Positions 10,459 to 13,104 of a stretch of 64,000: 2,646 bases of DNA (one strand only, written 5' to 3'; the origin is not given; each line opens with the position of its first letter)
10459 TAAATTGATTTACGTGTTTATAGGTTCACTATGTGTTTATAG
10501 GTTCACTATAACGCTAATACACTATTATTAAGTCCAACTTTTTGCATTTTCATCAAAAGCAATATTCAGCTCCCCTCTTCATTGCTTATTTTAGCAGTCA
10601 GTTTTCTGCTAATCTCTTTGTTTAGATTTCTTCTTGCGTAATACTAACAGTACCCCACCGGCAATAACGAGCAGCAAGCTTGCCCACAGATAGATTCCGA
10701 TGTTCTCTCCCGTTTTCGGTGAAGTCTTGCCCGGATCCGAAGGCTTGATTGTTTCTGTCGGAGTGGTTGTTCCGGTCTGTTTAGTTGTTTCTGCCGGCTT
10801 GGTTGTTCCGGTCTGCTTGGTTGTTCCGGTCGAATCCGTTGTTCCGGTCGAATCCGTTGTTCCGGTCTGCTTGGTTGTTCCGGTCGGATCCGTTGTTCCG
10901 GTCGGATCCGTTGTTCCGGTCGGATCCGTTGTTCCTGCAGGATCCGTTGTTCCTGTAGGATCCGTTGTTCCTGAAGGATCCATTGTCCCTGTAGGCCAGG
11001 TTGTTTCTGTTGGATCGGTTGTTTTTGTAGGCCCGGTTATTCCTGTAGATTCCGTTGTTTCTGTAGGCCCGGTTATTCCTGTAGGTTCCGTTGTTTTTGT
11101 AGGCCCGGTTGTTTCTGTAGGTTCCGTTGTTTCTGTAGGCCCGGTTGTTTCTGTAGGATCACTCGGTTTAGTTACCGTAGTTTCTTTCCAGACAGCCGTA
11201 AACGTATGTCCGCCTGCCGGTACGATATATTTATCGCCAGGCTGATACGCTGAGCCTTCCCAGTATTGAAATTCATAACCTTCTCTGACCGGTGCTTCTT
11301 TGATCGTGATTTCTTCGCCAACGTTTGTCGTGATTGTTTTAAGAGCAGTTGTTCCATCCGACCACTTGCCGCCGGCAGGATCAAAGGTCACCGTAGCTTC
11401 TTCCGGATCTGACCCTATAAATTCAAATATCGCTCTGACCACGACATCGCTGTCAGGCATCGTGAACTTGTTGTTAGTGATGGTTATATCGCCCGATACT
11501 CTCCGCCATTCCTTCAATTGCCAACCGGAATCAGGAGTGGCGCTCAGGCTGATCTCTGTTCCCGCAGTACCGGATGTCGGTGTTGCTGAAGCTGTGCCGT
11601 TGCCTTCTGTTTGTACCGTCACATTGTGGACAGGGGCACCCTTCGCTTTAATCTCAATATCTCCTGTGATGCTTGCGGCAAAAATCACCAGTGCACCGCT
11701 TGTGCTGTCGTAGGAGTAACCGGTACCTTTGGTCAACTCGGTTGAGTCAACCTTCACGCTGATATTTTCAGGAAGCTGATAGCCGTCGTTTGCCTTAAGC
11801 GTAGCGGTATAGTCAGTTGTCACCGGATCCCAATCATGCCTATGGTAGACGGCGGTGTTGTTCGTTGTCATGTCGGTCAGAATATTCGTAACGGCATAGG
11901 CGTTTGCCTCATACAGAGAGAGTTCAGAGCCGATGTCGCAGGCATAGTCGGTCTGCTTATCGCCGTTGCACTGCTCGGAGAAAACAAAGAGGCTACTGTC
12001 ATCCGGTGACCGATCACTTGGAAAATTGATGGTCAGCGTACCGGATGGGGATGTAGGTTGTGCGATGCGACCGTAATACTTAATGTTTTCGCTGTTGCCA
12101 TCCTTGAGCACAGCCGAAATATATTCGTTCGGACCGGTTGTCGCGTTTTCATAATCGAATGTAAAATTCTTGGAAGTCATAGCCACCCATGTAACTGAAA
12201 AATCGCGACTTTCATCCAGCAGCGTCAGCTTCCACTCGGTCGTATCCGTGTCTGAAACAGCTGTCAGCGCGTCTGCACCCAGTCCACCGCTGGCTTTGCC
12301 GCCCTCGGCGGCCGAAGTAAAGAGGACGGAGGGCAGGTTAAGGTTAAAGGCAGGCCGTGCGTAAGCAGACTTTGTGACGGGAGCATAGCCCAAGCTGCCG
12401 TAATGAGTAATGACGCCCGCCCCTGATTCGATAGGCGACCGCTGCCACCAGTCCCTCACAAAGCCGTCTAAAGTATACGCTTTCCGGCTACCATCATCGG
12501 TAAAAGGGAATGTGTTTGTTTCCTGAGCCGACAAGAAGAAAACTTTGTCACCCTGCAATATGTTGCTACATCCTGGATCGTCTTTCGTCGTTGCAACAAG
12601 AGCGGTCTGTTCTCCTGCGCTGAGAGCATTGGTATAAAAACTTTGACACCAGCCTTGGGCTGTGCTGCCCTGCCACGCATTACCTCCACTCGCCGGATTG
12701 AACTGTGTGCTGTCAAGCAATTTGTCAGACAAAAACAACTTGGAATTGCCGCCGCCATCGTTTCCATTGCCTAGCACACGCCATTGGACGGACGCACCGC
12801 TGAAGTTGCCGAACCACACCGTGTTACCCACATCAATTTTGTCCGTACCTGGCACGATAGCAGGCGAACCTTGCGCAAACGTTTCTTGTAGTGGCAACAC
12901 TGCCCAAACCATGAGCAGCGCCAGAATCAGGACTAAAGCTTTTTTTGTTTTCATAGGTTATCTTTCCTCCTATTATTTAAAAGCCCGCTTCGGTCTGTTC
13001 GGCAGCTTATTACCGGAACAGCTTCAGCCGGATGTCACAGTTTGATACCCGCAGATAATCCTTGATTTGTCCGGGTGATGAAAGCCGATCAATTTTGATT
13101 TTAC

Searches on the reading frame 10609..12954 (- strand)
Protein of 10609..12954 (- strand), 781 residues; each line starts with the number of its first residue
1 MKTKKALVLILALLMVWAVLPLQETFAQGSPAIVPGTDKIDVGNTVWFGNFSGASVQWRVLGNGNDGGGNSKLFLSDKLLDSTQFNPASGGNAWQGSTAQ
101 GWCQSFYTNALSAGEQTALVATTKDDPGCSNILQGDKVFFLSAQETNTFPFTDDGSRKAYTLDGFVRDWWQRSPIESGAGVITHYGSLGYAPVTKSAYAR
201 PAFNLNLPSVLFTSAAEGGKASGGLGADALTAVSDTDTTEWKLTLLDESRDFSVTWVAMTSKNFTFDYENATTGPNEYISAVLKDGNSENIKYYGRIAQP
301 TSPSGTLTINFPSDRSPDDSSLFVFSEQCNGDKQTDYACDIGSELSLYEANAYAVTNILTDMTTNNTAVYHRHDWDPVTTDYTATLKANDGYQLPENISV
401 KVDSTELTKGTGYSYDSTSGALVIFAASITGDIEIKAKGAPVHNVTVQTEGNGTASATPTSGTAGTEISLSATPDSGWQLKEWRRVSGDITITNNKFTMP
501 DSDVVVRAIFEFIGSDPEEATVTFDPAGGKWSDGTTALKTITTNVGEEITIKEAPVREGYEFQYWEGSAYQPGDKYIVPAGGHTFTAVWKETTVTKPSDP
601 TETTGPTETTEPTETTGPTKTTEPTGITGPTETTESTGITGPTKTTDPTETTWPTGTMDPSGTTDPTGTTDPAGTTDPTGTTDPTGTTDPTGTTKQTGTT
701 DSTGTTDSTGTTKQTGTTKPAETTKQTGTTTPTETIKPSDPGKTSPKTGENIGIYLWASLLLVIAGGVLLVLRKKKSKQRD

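Call 8: search_protein_families(library=pfam, proteins=[window:10609-12954:-], max_evalue=0.001)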
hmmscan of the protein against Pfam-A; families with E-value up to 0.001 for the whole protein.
window:10609-12954:- (781 aa): 4 families
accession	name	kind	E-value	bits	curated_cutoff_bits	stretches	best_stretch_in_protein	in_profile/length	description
PF18998.6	Flg_new_2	-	9.6e-16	58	23.6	1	443-511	1-70/73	Divergent InlB B-repeat domain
PF19789.6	DUF6273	-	8.5e-09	35.9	23.5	1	71-206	3-171/172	Domain of unknown function (DUF6273)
PF09479.16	Flg_new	-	4.4e-05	23.9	27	1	521-587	2-64/65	Listeria-Bacteroides repeat domain (List_Bact_rpt)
PF00746.26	Gram_pos_anchor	-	0.00033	21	20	1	746-778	10-42/43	LPXTG cell wall anchor motif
